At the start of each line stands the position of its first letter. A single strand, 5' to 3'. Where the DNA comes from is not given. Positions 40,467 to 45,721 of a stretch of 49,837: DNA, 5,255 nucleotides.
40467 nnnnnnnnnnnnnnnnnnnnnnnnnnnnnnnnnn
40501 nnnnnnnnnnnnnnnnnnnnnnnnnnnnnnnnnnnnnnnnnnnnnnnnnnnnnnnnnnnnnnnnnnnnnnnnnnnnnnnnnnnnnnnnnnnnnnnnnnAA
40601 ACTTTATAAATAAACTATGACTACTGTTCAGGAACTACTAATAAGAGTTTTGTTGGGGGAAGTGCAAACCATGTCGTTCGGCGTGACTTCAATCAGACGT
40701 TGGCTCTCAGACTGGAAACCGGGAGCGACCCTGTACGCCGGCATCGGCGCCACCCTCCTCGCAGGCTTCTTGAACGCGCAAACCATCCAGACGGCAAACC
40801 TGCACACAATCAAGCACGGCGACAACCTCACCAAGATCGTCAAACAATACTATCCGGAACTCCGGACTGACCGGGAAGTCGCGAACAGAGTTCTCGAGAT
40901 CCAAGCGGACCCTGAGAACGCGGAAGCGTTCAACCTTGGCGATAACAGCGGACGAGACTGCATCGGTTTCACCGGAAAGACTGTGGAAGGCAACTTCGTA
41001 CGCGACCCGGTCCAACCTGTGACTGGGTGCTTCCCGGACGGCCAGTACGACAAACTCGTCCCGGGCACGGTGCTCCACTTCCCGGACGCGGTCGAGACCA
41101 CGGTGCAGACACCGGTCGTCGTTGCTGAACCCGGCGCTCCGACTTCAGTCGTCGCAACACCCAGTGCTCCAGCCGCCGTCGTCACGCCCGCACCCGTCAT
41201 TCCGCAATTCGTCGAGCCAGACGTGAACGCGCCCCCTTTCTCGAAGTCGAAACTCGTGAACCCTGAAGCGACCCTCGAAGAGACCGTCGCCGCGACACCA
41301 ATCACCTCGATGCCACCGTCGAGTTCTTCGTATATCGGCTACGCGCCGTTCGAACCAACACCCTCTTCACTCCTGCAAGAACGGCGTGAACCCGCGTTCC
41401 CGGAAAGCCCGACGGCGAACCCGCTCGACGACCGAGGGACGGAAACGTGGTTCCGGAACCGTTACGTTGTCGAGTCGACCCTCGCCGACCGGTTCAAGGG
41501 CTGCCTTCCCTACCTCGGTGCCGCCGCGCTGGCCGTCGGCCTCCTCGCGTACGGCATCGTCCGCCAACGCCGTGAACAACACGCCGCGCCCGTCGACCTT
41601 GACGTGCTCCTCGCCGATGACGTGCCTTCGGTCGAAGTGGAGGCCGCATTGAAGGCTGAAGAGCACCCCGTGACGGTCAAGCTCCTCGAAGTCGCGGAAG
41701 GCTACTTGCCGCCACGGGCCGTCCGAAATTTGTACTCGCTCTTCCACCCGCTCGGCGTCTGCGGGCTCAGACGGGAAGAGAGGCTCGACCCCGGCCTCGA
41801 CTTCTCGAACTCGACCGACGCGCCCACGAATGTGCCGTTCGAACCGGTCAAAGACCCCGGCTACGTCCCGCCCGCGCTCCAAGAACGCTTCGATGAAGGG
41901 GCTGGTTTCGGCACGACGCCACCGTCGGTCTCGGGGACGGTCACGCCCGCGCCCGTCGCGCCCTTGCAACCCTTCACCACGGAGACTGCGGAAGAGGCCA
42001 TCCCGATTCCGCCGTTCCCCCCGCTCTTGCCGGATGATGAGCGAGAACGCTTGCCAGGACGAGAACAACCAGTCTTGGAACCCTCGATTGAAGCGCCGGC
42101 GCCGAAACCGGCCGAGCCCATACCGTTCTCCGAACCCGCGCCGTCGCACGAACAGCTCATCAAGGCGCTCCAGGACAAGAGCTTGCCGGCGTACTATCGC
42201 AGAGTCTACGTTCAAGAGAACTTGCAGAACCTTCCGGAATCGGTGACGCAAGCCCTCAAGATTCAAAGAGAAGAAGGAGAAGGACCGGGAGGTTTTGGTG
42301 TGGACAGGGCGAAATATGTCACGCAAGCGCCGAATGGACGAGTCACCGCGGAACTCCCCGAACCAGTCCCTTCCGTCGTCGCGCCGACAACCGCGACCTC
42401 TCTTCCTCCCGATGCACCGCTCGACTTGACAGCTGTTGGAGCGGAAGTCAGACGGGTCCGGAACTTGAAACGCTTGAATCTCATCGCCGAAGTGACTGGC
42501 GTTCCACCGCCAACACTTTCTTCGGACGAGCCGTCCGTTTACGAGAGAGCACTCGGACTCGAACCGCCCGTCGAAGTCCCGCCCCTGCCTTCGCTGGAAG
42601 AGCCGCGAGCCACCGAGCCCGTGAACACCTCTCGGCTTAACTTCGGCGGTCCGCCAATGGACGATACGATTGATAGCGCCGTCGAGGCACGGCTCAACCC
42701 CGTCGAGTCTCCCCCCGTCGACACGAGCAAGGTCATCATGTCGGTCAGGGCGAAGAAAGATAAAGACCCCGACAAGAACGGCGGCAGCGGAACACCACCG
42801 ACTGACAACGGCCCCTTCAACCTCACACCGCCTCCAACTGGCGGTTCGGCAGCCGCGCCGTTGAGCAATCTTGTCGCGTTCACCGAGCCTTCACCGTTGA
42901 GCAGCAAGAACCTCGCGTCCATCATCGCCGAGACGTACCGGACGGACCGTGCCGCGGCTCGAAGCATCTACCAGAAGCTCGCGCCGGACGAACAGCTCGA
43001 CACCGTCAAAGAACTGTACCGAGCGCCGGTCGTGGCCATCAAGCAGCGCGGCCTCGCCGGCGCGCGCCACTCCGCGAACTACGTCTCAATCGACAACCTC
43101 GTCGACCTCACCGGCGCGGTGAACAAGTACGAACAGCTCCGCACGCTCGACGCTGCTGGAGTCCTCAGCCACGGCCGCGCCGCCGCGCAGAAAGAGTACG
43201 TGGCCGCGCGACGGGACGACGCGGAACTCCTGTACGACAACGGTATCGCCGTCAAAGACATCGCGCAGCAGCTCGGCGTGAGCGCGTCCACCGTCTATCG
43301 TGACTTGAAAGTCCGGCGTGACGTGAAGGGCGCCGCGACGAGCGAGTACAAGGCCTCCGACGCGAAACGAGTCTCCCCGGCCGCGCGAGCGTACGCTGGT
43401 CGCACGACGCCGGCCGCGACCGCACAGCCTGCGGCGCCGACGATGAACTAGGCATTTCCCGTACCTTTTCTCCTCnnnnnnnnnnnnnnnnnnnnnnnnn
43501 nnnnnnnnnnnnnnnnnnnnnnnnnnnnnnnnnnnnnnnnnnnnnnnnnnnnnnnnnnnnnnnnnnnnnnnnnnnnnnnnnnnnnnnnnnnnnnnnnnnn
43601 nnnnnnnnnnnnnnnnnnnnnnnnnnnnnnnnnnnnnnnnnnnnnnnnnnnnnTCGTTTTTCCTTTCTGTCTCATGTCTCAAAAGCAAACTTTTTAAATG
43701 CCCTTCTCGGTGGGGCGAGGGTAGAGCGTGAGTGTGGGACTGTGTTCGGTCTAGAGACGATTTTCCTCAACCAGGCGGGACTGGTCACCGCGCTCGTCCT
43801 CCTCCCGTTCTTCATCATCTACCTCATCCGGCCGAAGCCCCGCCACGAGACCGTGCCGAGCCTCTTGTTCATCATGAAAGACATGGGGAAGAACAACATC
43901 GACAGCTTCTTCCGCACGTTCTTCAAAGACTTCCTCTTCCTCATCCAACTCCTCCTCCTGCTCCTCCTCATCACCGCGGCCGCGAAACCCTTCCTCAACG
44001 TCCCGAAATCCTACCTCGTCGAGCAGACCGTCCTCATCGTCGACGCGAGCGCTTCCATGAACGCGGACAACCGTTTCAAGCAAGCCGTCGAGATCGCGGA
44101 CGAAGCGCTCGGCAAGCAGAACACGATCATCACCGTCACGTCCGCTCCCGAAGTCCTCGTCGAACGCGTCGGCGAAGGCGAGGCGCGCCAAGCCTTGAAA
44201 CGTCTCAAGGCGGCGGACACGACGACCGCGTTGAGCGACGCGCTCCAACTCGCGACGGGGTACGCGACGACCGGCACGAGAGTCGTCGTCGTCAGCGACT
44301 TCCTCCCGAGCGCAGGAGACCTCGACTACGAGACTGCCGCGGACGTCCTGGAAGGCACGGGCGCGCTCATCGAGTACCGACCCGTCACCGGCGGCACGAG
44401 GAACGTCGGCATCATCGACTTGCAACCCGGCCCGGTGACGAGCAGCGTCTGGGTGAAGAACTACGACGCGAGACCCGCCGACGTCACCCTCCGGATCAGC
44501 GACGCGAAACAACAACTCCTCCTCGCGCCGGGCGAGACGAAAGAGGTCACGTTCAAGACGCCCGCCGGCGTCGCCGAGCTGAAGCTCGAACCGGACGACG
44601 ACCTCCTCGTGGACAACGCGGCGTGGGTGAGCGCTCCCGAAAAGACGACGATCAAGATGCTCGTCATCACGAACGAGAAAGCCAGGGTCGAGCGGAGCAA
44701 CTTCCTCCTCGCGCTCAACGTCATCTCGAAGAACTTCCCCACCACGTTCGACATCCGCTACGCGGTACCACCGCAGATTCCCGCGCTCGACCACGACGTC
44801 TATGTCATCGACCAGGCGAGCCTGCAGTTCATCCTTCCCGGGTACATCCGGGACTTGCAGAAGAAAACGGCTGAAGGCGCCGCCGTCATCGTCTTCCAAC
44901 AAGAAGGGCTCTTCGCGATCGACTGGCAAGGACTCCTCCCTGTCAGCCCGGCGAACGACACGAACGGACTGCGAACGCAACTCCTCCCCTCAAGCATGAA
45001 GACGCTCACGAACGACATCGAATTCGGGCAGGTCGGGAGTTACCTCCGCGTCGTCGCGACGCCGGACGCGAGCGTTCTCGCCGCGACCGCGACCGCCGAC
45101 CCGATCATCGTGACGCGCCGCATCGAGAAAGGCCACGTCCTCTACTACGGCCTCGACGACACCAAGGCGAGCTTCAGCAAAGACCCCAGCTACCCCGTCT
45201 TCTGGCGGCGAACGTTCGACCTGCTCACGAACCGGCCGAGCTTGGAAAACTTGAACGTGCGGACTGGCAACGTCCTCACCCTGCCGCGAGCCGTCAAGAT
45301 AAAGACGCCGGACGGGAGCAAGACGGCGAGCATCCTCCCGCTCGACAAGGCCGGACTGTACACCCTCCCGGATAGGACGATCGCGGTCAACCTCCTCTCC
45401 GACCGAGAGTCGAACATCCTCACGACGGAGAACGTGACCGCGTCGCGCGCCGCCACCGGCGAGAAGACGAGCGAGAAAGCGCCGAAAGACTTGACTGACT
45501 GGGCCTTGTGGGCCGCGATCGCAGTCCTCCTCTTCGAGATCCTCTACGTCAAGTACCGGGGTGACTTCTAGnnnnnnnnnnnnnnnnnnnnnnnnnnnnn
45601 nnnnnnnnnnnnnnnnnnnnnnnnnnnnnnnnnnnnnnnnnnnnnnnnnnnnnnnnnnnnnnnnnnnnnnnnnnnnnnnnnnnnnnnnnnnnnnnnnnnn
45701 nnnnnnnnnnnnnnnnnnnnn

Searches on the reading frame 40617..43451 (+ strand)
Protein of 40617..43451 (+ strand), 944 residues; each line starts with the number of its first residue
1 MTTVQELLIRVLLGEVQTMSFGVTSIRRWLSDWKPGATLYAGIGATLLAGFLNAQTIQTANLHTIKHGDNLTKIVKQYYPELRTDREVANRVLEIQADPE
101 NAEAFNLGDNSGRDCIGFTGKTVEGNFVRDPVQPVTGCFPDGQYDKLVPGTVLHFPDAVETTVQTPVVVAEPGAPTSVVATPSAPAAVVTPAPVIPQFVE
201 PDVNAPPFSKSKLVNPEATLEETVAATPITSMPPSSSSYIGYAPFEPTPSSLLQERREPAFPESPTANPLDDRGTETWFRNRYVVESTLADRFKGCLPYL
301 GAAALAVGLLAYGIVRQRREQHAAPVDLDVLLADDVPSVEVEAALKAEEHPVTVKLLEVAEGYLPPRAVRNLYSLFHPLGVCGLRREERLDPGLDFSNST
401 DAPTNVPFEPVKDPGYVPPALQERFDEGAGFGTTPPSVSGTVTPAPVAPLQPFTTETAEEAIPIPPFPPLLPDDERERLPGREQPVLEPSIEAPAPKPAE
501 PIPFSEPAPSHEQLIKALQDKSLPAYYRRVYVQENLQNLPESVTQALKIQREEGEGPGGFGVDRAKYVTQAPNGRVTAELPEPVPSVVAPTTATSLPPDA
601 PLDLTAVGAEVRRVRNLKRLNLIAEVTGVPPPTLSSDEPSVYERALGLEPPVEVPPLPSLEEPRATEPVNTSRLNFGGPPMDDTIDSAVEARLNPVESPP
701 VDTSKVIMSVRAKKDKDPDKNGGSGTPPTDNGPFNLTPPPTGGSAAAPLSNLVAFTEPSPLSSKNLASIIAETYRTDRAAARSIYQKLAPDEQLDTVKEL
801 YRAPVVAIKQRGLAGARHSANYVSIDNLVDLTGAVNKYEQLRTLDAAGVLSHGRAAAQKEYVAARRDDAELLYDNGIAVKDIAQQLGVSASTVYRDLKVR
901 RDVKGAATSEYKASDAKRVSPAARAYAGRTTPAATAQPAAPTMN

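Call 89: search_protein_families(library=pfam, proteins=[window:40617-43451:+], max_evalue=0.001)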
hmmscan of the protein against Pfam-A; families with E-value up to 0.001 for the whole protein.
window:40617-43451:+ (944 aa): 5 families
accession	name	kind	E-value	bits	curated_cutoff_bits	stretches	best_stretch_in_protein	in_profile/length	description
PF02796.21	HTH_7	-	1e-06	29.2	23.8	1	871-895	16-40/45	Helix-turn-helix domain of resolvase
PF13384.12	HTH_23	-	1.4e-05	25.1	24.6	1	871-895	12-36/50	Homeodomain-like domain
PF13936.12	HTH_38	-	0.00026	21.1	27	1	868-898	12-42/44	Helix-turn-helix domain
PF08279.18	HTH_11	-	0.0004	20.6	25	1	874-898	11-37/55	HTH domain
PF13309.12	HTH_22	-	0.001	19.5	29.6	0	878-898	43-63/63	HTH domain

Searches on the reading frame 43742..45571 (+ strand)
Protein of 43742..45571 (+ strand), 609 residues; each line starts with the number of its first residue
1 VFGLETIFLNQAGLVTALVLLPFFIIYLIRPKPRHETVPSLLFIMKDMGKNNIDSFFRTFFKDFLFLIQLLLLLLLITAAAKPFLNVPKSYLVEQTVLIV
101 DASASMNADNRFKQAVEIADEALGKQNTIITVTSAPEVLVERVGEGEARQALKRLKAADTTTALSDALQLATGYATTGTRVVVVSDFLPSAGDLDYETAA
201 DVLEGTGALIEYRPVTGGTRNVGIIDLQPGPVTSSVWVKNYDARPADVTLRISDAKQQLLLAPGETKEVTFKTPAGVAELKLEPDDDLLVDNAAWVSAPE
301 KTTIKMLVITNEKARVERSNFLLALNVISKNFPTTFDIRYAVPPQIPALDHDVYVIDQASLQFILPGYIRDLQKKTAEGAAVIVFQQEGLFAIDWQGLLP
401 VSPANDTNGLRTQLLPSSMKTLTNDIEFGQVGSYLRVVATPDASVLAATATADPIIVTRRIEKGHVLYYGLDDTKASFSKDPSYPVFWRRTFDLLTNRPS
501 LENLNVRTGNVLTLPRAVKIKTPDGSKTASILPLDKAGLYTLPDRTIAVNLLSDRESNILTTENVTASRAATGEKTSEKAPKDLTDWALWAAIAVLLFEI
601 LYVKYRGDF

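Call 89: search_protein_families(library=pfam, proteins=[window:43742-45571:+], max_evalue=0.001)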
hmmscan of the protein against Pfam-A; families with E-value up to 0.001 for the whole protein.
window:43742-45571:+ (609 aa): 5 families
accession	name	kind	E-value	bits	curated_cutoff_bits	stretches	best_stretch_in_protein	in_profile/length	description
PF24157.1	DUF7408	-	1.1e-28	100.8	27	1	306-491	2-174/174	Domain of unknown function (DUF7408)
PF24156.1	DUF7407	-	6.4e-12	46.1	28.2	1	222-295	1-74/74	Domain of unknown function (DUF7407)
PF24155.1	DUF7406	-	1.2e-10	41.6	28.4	1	498-548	1-51/52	Domain of unknown function (DUF7406)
PF13519.12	VWA_2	-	4.8e-09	37.2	27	1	96-187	1-106/107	von Willebrand factor type A domain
PF07584.16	BatA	-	3.9e-08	34.1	25.9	1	7-83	3-77/77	Aerotolerance regulator N-terminal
